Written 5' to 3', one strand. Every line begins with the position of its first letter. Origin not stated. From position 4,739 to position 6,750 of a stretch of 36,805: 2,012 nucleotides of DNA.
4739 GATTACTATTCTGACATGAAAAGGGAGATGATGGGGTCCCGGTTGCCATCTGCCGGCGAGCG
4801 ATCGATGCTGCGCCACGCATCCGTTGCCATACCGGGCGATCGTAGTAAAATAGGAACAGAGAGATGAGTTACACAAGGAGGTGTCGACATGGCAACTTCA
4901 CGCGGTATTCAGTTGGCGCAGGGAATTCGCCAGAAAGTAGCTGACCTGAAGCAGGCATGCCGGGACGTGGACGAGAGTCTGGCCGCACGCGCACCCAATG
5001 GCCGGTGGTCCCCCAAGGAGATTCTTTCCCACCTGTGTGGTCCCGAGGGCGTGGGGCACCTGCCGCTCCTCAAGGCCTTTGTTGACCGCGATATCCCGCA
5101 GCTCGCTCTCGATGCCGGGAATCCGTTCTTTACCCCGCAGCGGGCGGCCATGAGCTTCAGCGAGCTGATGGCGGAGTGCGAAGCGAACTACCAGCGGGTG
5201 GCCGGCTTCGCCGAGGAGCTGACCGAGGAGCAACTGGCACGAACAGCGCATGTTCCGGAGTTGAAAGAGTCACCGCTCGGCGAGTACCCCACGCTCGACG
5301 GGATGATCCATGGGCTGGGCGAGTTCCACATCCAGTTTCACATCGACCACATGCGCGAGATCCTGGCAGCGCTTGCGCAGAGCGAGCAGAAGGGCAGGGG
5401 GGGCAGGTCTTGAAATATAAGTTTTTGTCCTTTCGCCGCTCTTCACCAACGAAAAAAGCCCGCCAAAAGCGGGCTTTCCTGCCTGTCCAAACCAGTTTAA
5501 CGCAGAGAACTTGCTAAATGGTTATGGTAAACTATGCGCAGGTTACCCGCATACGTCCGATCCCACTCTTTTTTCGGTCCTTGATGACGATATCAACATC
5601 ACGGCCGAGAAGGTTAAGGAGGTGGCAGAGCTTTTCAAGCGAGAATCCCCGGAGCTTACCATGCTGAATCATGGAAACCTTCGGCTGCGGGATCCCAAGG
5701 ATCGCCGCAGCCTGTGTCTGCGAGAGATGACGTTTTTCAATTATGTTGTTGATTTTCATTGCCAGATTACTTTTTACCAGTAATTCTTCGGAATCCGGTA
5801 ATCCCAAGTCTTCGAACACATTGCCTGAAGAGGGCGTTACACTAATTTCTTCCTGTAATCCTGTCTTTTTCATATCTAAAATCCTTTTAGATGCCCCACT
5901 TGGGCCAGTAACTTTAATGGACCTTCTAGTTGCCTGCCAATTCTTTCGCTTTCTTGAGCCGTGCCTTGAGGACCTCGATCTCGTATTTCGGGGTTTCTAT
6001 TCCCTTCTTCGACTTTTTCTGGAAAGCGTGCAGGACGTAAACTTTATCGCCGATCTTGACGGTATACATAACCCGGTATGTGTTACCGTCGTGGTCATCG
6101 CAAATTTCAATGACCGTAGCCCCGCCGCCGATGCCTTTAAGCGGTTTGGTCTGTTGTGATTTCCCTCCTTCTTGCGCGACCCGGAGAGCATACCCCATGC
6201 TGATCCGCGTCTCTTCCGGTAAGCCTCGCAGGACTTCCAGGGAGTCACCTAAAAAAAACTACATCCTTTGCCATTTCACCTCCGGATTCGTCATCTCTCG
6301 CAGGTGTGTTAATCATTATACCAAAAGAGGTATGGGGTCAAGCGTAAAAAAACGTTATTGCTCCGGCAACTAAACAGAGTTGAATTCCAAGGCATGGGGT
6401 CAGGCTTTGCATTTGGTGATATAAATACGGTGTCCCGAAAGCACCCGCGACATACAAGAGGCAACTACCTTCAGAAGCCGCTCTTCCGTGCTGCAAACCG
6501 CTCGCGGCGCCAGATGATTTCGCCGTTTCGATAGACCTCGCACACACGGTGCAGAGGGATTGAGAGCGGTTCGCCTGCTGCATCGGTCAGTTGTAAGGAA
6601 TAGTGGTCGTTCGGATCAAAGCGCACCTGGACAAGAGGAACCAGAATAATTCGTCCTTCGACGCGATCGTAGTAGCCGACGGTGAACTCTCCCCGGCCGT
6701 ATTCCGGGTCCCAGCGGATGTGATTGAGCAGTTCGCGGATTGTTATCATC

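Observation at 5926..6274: HigB-like toxin gene is split by a +1 frameshift in an A8 homopolymer; the true start with a strong SD is at 6274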

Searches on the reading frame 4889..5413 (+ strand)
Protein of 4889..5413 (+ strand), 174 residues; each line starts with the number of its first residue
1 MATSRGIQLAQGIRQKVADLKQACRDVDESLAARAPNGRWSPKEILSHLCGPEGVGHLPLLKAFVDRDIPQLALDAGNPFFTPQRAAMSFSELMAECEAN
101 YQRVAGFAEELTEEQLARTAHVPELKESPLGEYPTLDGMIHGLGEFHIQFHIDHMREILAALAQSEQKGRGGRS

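Call 22: search_protein_families(library=pfam, proteins=[window:4889-5413:+], max_evalue=0.001)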
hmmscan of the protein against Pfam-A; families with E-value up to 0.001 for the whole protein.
window:4889-5413:+ (174 aa): 1 family
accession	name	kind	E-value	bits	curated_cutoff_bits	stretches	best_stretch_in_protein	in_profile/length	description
PF12867.12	DinB_2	-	1.3e-06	29.3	24.8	1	19-140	8-114/128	DinB superfamily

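Call 57: find_homologous_proteins(query=window:4889-5413:+, max_evalue=1e-20)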
Query window:4889-5413:+ (174 aa): 1113 proteins with E <= 1e-20 among 1309 candidates; the best 120 are listed.
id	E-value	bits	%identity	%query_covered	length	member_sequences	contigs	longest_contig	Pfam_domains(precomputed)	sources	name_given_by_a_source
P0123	2.2e-95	335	90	95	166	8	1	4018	PF12867.13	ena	-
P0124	1.5e-92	326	88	94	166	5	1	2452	PF12867.13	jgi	jgi:hypothetical protein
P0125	2.1e-92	326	88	95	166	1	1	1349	-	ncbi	-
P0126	2.5e-83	296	82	94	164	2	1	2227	PF12867.13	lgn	-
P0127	7.2e-83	295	80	95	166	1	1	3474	-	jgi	jgi:hypothetical protein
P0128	1.4e-82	294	81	94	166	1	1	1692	-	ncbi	-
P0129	3.8e-82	292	81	93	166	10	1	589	-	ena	-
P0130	1.2e-81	291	80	94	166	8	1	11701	-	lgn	-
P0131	1.5e-81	290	80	94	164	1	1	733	-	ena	-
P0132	1.9e-81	290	80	94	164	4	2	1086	-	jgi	jgi:hypothetical protein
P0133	2.8e-81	289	80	94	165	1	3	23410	-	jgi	-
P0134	4.9e-81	289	77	94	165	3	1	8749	PF12867.13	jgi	jgi:hypothetical protein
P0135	6.7e-81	288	78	95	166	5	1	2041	-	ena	-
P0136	1.5e-80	287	77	94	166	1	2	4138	PF08020.17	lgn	-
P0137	1.8e-80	287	78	94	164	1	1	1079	-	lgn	-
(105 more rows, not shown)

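Call 59: find_encoding_contigs(protein=P0123, flank=4000, max_places=4)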
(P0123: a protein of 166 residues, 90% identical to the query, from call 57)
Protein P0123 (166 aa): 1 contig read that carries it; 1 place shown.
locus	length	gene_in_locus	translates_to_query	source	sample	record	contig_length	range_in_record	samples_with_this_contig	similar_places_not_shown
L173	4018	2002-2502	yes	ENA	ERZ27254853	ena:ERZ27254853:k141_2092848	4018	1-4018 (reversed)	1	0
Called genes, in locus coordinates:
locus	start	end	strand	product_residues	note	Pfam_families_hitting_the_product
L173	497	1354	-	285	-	PF12838:Fer4_7 (faint), PF13484:Fer4_16 (faint)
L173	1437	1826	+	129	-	PF01638:HxlR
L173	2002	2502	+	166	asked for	PF12867:DinB_2 (weak)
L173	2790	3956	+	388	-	PF13784:Fic_N, PF02661:Fic, PF11972:HTH_13 (faint), PF12802:MarR_2 (weak), PF21248:SoFic-like_C (weak)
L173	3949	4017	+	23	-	?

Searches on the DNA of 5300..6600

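Call 60: search_rna_families(source=window, start=5300, end=6600, threshold=evalue, max_evalue=1)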
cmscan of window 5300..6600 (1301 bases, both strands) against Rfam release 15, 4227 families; matches with E-value up to 1: 2.
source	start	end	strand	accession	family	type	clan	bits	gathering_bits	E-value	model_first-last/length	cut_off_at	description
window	5453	5512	-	RF01386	isrB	Gene; sRNA;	-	22.2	35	0.23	1-87/87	no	isrB Hfq binding RNA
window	5445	5481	+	RF00617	cHP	Cis-reg;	CL00129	19.8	40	0.42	8-45/45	no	Flavivirus capsid hairpin cHP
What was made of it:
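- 5452..5477 (-): Intrinsic-terminator-like hairpin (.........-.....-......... followed by T's) after the antitoxin gene. Only sub-threshold Rfam chance hits lie on this hairpin (call 60).
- On Programmed frameshifting or transcriptional slippage: There is no Rfam match (call 60).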

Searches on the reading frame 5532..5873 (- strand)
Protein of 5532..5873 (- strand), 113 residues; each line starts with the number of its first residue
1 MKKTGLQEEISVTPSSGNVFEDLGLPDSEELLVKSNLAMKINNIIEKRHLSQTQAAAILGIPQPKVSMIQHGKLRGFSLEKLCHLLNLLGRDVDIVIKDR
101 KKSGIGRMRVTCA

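Call 4: search_protein_families(library=pfam, proteins=[window:5535-5873:-], max_evalue=0.01)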
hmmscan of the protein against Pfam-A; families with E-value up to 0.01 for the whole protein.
seq(113 aa): 3 families
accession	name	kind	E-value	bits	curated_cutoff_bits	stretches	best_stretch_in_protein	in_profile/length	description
PF13744.12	HTH_37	-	5.6e-26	90.6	27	1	19-98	1-80/80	Helix-turn-helix domain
PF01381.28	HTH_3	-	0.00036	20.9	23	1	44-94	4-53/55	Helix-turn-helix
PF13443.12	HTH_26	-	0.0026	18.4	22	1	40-88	1-49/63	Cro/C1-type HTH DNA-binding domain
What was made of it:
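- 5532..5873 (-): Intact HigA-type antitoxin, 113 aa, HTH_37. Pfam PF13744 at 90.6 bits over model positions 1-80 of 80 (call 4).
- Closest known: Gp49-family toxins. Same: The profile match is above the Pfam cut-off (call 4).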

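Call 5: search_protein_families(library=ncbifam, proteins=[window:5535-5873:-], max_evalue=0.01)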
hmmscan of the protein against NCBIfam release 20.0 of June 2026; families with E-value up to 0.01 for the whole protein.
seq(113 aa): 0 families

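Call 19: list_cluster_members(proteins=[P0031, P0080, window:5535-5873:-])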
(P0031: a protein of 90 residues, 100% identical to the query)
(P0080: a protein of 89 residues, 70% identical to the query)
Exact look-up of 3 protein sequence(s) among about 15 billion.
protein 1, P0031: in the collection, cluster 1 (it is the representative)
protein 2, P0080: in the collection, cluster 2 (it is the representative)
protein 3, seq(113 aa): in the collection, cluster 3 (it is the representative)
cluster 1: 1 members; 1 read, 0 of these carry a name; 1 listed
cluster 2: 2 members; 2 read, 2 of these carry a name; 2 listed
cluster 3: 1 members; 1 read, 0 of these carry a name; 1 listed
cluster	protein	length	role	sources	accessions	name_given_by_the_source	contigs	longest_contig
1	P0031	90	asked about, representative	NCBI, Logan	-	-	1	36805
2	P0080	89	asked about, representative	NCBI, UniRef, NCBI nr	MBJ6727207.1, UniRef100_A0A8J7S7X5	type II toxin-antitoxin system RelE/ParE family toxin [Geomonas sp. Red875] | Type II toxin-antitoxin system RelE/ParE family toxin n=2 Tax=Geomesophilobacter ... | type II toxin-antitoxin system RelE/ParE family toxin [Geomesophilobacter sediminis]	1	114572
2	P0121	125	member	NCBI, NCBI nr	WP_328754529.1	type II toxin-antitoxin system RelE/ParE family toxin [Geomesophilobacter sediminis]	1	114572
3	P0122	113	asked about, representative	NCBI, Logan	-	-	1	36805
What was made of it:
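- P0080, the only look-alike, is a miscalled start (call 19).
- Tried and rejected: The cluster look-up gave only 'NCBI, Logan' without accessions (call 19). P0080 is a start miscall (call 19).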

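Call 44: find_encoding_contigs(protein=P0122, flank=1500, max_places=6)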
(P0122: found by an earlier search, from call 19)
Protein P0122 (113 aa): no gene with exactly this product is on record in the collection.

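Call 62: search_protein_families(library=phrogs, proteins=[window:5532-5873:-], max_evalue=0.001)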
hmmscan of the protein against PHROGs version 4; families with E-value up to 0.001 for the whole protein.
window:5532-5873:- (113 aa): 6 families
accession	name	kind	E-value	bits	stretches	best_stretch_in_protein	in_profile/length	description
phrog_2339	-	DNA, RNA and nucleotide metabolism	1.4e-15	58.1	1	19-105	8-94/98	HTH DNA binding protein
phrog_18318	-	DNA, RNA and nucleotide metabolism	1.2e-07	32.7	1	33-102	30-99/108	HTH DNA binding protein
phrog_8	-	transcription regulation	1.5e-05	25.6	1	33-98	73-145/346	transcriptional regulator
phrog_1373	-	transcription regulation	2.3e-05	25.5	1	37-102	64-128/166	transcriptional regulator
phrog_3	-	transcription regulation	3.6e-05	24.7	1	35-101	87-150/430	transcriptional repressor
phrog_21517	-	unknown function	0.00031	21.7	1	12-37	11-36/60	-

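Call 63: search_protein_families(library=padloc, proteins=[window:5532-5873:-], max_evalue=0.001)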
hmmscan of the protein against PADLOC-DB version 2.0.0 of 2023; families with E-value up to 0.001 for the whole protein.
window:5532-5873:- (113 aa): 0 families
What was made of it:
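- Tried and rejected: No hits (calls 5, 63).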

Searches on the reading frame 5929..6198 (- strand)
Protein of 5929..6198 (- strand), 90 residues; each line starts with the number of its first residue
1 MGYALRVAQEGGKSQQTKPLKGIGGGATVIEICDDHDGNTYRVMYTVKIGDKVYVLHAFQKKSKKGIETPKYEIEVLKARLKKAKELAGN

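Call 4: search_protein_families(library=pfam, proteins=[window:5929-6198:-], max_evalue=0.01)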
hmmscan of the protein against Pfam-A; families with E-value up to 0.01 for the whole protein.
seq(90 aa): 2 families
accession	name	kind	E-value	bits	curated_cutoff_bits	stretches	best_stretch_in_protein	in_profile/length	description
PF05973.20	Gp49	-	1.3e-18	67.3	23.9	1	1-82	14-90/90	Phage derived protein Gp49-like (DUF891)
PF18681.6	DUF5634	-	0.0036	18.1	30.4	1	35-69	33-67/98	Family of unknown function (DUF5634)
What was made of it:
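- Checked: The 90-aa ORF matches only positions 14-90 at 67.3 bits (call 4).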

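Call 5: search_protein_families(library=ncbifam, proteins=[window:5929-6198:-], max_evalue=0.01)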
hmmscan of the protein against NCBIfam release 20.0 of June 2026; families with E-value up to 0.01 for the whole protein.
seq(90 aa): 0 families
